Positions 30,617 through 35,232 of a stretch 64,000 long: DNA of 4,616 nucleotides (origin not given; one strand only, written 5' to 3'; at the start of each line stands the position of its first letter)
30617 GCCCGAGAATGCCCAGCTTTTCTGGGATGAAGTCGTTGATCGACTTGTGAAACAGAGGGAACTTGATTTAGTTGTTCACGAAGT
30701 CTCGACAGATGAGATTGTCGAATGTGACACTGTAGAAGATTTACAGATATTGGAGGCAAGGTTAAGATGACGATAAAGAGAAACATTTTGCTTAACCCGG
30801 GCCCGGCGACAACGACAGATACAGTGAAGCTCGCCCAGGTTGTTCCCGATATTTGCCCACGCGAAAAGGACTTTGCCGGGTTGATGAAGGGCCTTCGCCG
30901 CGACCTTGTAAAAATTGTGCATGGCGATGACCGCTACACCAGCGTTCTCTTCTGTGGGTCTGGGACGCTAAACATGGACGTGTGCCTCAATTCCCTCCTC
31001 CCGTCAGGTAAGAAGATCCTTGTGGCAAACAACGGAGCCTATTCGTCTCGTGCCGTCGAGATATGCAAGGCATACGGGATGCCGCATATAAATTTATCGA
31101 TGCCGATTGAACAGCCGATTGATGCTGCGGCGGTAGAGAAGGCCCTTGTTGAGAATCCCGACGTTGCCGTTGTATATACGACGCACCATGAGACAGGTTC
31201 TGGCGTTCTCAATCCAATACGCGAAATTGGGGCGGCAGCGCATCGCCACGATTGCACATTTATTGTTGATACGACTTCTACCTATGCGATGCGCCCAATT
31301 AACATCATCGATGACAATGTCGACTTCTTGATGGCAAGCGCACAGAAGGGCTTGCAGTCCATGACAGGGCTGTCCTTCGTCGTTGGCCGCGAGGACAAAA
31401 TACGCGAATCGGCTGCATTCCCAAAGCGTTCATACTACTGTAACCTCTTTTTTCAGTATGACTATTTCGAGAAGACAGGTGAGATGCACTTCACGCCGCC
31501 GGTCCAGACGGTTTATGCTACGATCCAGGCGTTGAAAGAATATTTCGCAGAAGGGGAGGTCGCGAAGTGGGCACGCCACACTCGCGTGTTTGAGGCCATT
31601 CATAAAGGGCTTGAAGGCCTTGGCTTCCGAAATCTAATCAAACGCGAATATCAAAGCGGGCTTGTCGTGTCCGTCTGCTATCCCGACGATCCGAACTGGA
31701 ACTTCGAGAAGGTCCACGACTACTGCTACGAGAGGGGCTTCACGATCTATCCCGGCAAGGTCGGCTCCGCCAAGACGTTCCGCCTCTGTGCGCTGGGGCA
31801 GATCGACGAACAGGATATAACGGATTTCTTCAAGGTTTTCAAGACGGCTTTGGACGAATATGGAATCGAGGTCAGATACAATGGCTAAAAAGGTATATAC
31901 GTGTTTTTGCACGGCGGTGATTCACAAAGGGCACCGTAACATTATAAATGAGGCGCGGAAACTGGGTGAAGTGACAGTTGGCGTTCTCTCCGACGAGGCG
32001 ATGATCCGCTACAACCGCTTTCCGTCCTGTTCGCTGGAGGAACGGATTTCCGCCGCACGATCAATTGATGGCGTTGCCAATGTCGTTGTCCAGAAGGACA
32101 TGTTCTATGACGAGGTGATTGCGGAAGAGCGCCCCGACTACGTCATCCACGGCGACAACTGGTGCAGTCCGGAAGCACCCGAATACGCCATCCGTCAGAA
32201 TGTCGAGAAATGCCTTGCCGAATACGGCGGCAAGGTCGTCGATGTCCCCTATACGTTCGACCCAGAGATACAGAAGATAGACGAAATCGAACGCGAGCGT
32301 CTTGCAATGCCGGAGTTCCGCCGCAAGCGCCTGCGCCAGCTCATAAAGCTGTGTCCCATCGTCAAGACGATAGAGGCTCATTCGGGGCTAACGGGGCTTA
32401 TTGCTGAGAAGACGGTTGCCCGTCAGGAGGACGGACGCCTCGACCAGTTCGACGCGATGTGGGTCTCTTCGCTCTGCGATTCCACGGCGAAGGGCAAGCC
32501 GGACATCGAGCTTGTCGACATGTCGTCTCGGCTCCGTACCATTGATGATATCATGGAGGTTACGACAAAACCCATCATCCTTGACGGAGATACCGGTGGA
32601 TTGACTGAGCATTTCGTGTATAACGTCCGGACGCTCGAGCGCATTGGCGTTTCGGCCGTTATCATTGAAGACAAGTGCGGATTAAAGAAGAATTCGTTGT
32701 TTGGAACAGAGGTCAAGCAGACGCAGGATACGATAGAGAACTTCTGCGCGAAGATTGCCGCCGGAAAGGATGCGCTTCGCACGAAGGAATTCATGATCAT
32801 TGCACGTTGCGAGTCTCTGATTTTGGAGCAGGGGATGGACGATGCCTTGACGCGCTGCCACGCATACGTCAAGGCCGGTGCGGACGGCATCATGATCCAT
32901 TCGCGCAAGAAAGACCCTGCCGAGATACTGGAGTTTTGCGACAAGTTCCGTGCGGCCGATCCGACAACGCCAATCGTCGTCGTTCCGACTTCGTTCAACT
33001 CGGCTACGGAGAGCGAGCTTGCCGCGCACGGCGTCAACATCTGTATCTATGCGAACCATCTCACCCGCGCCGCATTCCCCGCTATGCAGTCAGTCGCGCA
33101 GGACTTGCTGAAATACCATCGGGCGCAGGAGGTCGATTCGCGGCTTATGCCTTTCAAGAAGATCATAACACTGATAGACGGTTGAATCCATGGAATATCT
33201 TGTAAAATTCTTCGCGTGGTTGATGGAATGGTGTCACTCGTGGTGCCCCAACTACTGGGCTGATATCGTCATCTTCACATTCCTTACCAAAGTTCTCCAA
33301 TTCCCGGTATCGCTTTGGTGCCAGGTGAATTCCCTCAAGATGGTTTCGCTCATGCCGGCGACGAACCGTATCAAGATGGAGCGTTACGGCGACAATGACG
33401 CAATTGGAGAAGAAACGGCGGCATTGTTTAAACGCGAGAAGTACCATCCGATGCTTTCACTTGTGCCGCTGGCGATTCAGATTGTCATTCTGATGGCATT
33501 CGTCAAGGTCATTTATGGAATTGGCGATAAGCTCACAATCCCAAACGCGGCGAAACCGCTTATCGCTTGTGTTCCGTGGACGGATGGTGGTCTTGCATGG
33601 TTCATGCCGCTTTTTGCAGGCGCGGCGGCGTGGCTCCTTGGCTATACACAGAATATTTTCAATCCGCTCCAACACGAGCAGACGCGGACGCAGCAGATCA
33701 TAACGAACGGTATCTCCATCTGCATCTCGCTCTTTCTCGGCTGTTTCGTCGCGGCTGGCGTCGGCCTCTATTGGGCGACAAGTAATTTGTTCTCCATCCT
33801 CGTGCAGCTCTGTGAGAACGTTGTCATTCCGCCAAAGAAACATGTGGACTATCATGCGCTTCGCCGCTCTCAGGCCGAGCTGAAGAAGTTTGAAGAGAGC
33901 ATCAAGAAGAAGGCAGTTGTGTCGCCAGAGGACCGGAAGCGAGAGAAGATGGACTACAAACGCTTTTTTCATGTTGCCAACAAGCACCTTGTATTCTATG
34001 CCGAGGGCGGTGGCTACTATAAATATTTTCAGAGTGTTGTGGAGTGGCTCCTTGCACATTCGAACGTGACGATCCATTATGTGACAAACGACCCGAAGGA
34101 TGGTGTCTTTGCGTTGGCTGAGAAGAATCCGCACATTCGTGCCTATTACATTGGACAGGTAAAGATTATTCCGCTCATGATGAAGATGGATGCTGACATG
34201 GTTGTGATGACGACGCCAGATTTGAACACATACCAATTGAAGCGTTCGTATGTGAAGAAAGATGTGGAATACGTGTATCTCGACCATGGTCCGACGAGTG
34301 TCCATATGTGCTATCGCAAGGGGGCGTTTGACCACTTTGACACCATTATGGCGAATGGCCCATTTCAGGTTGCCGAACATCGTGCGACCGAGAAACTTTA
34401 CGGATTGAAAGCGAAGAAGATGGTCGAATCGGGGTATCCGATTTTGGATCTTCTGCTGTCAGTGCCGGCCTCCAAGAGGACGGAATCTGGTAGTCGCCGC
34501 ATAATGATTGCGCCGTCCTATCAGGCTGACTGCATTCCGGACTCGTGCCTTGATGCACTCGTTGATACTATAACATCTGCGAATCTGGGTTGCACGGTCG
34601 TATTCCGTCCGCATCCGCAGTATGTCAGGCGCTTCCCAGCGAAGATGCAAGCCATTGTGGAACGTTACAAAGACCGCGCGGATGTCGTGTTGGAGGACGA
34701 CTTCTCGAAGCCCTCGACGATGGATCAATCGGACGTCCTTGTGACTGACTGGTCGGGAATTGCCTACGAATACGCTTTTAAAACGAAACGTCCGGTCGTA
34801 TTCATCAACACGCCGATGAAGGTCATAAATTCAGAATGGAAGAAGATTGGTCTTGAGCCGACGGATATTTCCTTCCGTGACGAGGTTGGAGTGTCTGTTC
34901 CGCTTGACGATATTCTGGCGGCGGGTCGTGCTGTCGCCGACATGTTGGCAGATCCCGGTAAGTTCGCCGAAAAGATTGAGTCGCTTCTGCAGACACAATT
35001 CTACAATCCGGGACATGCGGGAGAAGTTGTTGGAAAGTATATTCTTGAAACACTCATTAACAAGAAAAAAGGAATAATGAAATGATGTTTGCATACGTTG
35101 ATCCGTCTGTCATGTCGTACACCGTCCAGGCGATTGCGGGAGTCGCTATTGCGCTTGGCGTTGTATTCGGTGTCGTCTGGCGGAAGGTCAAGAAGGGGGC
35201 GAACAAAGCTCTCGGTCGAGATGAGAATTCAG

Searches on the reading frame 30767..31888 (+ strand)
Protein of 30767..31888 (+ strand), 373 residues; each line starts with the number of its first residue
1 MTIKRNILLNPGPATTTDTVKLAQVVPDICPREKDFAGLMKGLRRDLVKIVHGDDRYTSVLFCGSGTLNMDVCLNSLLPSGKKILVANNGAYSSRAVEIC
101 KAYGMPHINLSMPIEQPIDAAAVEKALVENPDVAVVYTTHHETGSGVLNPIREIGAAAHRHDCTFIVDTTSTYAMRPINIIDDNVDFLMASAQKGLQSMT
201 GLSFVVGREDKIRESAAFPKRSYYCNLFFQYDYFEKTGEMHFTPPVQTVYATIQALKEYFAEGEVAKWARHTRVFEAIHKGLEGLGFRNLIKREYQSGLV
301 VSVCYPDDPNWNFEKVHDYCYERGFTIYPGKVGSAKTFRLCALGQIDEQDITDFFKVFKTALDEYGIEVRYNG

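Call 7: search_protein_families(library=pfam, proteins=[window:30767-31888:+], max_evalue=0.01)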
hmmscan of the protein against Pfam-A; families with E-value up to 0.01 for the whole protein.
window:30767-31888:+ (373 aa): 3 families
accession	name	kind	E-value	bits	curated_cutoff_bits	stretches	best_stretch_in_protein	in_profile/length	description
PF00266.25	Aminotran_5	-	1.4e-25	90.5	21.5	1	32-305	37-316/371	Aminotransferase class-V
PF01212.27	Beta_elim_lyase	-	2.7e-06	27.4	27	1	58-218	48-222/288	Beta-eliminating lyase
PF01053.26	Cys_Met_Meta_PP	-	0.00073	18.6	27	1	60-196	70-200/381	Cys/Met metabolism PLP-dependent enzyme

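Call 8: search_protein_families(library=ncbifam, proteins=[window:30767-31888:+], max_evalue=0.01)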
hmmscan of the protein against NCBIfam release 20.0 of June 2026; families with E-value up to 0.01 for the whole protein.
window:30767-31888:+ (373 aa): 25 families
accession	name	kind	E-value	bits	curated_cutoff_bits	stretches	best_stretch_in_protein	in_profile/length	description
TIGR03301.1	PhnW-AepZ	equivalog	1.8e-136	455.2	360.8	1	7-361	1-354/355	2-aminoethylphosphonate aminotransferase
NF010006.0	PRK13479.1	equivalog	9.6e-90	301.4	296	1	4-368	4-367/369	2-aminoethylphosphonate--pyruvate transaminase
TIGR02326.1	transamin_PhnW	equivalog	1.2e-83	281.2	400.8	1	5-362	3-360/363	2-aminoethylphosphonate--pyruvate transaminase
NF046070.1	PyrdoxPyrvTramin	equivalog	7.1e-35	120.5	600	1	8-294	8-294/369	pyridoxamine--pyruvate transaminase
NF045640.1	AspGlyoxATaseBhcA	equivalog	2.5e-34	118.8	650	1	4-351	3-353/395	L-aspartate--glyoxylate aminotransferase BhcA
NF003764.0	PRK05355.1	equivalog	7.5e-19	67.9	253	1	27-273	37-265/357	3-phosphoserine/phosphohydroxythreonine transaminase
TIGR01364.1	serC_1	equivalog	7.7e-19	67.8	443.6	1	25-271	32-264/358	phosphoserine transaminase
TIGR01977.1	am_tr_V_EF2568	hypoth_equivalog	4.5e-10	39.1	377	1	44-209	50-214/376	cysteine desulfurase family protein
TIGR01979.1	sufS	subfamily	3.4e-08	32.8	475.1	1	99-213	128-239/403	SufS family cysteine desulfurase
NF040779.1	Sec_lyase_SclA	exception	7.5e-08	31.7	525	1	45-204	50-209/378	selenocysteine lyase SclA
NF002806.0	PRK02948.1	subfamily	9.7e-07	28.1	304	1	39-194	44-200/381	IscS subfamily cysteine desulfurase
TIGR03403.1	nifS_epsilon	equivalog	2.2e-06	26.7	587.7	1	96-194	106-202/382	NifS family cysteine desulfurase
TIGR03402.1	FeS_nifS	equivalog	4.5e-06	25.7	530.75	1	112-194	118-198/379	cysteine desulfurase NifS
NF006810.0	PRK09331.1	subfamily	6.9e-05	21.8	301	1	75-200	98-228/397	Sep-tRNA:Cys-tRNA synthetase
TIGR03235.1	DNA_S_dndA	equivalog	9.6e-05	21.8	480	1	118-194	126-200/353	cysteine desulfurase DndA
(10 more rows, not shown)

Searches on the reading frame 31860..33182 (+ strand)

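Call 47: search_protein_families(library=pfam, proteins=[window:31860-33182:+], max_evalue=0.1)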
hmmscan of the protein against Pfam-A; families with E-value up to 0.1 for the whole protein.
window:31860-33182:+ (441 aa): 2 families
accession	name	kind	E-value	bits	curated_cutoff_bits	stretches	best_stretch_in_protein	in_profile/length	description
PF13714.12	PEP_mutase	-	7e-56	189.9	31.5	1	166-416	9-239/240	Phosphoenolpyruvate phosphomutase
PF01467.32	CTP_transf_like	-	1.2e-10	42.1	21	1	21-124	9-107/133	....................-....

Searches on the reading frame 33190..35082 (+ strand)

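Call 47: search_protein_families(library=pfam, proteins=[window:33190-35082:+], max_evalue=0.1)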
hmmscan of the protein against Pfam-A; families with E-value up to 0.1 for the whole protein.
window:33190-35082:+ (631 aa): 2 families
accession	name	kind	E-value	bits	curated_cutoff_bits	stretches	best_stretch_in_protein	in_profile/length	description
PF02096.25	60KD_IMP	-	9.3e-26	91.2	35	1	22-207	1-159/163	60Kd inner membrane protein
PF04464.20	Glyphos_transf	-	7.5e-11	42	22.1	1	356-539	95-292/367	CDP-Glycerol:Poly(glycerophosphate) glycerophosphotransferase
